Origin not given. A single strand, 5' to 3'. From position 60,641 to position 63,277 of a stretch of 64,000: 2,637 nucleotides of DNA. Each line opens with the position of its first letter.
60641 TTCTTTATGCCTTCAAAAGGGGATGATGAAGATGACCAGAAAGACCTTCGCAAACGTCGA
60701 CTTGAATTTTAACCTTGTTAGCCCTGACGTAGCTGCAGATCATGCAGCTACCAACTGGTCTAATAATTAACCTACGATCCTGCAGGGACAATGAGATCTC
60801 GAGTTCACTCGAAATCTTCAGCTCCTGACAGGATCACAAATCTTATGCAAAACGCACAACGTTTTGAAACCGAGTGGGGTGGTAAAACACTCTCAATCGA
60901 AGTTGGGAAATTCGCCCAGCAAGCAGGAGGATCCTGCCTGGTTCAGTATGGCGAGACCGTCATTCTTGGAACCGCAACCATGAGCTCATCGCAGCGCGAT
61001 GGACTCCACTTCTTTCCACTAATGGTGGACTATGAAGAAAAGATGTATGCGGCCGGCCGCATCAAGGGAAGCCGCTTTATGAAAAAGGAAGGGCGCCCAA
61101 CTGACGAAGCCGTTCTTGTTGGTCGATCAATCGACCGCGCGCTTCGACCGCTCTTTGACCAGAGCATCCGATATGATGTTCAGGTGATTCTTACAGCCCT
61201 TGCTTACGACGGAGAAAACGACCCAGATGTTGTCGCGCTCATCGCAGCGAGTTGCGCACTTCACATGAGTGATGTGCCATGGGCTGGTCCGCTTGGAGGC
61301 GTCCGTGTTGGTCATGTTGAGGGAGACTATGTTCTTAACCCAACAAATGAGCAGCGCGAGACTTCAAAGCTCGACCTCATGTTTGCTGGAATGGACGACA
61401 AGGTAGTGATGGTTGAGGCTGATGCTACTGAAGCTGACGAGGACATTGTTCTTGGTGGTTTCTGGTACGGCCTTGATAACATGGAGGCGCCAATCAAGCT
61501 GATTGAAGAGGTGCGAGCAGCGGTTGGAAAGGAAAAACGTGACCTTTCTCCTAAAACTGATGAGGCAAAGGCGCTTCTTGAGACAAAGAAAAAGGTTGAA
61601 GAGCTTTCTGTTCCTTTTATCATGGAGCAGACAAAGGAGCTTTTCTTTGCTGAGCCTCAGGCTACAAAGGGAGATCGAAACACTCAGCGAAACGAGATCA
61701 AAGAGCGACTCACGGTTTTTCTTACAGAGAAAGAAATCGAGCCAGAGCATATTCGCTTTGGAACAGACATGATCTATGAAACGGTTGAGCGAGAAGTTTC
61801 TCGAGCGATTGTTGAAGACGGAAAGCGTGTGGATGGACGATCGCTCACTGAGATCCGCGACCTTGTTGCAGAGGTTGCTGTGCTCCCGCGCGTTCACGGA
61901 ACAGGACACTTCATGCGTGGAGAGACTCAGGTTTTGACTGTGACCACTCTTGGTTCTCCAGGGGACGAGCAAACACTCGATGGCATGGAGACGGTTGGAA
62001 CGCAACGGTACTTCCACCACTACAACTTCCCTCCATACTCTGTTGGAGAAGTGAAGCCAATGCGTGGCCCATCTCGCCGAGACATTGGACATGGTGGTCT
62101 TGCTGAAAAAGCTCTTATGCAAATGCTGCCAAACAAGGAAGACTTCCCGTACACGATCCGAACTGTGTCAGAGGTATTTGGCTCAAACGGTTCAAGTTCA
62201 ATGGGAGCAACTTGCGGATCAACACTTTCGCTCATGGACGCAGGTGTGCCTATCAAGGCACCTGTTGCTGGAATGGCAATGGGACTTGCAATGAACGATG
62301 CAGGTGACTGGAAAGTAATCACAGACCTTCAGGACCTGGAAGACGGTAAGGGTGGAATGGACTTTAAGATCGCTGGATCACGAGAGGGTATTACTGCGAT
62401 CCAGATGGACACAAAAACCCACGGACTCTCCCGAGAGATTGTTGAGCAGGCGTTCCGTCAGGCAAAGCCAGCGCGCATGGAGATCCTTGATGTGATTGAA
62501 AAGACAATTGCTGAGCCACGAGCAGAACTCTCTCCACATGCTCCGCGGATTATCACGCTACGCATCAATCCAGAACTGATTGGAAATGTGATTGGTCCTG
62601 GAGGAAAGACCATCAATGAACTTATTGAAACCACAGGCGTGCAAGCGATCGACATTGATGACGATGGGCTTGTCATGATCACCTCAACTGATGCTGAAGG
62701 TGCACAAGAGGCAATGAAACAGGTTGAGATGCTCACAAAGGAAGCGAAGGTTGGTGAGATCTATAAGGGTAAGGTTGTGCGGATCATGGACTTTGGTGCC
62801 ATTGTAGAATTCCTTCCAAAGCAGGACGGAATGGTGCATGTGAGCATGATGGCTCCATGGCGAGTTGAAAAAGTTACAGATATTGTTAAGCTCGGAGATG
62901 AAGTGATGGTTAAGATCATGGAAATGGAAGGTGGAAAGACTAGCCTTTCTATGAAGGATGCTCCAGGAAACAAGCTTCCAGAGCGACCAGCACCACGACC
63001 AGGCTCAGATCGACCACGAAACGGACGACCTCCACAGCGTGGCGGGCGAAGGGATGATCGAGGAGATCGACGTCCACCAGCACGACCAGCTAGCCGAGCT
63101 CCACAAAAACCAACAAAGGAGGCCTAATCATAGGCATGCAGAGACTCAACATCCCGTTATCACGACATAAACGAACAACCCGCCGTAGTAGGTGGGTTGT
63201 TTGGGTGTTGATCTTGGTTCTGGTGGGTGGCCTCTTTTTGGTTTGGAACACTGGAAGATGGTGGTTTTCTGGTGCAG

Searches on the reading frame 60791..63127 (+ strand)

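Call 76: search_protein_families(library=ncbifam, proteins=[window:60791-63127:+], max_evalue=0.00001)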
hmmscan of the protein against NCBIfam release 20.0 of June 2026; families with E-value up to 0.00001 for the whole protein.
window:60791-63127:+ (778 aa): 24 families
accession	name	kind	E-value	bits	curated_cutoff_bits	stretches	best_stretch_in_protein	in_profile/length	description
TIGR03591.1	polynuc_phos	equivalog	3.3e-258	858.7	525.05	1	28-723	1-688/689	polyribonucleotide nucleotidyltransferase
NF008805.1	PRK11824.1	equivalog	5.2e-258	858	471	1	25-723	2-682/683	polyribonucleotide nucleotidyltransferase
TIGR02696.1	pppGpp_PNP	exception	7e-188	626.4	1106.75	1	27-719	12-718/720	guanosine pentaphosphate synthetase I/polyribonucleotide nucleotidyltransferase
TIGR02065.1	ECX1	equivalog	3.5e-26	92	318.7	1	339-567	2-220/230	exosome complex exonuclease Rrp41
NF010379.0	PRK13806.1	equivalog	3.2e-17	62.3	648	1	647-727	285-368/491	30S ribosomal protein S1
NF000907.0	PRK00087.1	equivalog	4.7e-16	58.1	624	1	649-727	558-638/671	bifunctional 4-hydroxy-3-methylbut-2-enyl diphosphate reductase/30S ribosomal protein S1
NF005208.0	PRK06676.1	equivalog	6.2e-16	58.4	368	1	621-724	160-264/391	30S ribosomal protein S1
NF005973.0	PRK08059.1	equivalog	4.3e-15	55.9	148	1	650-724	3-79/123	S1 domain-containing post-transcriptional regulator GSP13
NF006363.0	PRK08582.1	equivalog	1.2e-14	54.7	171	1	653-729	4-81/140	S1 domain-containing RNA-binding protein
NF004952.0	PRK06299.1-2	equivalog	4.7e-13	48.3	524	1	648-723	297-375/580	30S ribosomal protein S1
NF040579.1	S1_dom_CvfD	subfamily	2e-12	47.4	117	1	653-726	2-77/113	CvfD/Ygs/GSP13 family RNA-binding post-transcriptional regulator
NF004953.0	PRK06299.1-3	equivalog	2.2e-12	46.1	720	1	621-723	258-370/580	30S ribosomal protein S1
NF005911.0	PRK07899.1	equivalog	2.6e-12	46.2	691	1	646-725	285-366/486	30S ribosomal protein S1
NF004473.0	PRK05807.1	equivalog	2.8e-12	47.2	178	1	653-729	4-80/136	S1 domain-containing RNA-binding protein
TIGR00717.1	rpsA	equivalog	3.2e-10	39.2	577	1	647-724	265-345/516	30S ribosomal protein S1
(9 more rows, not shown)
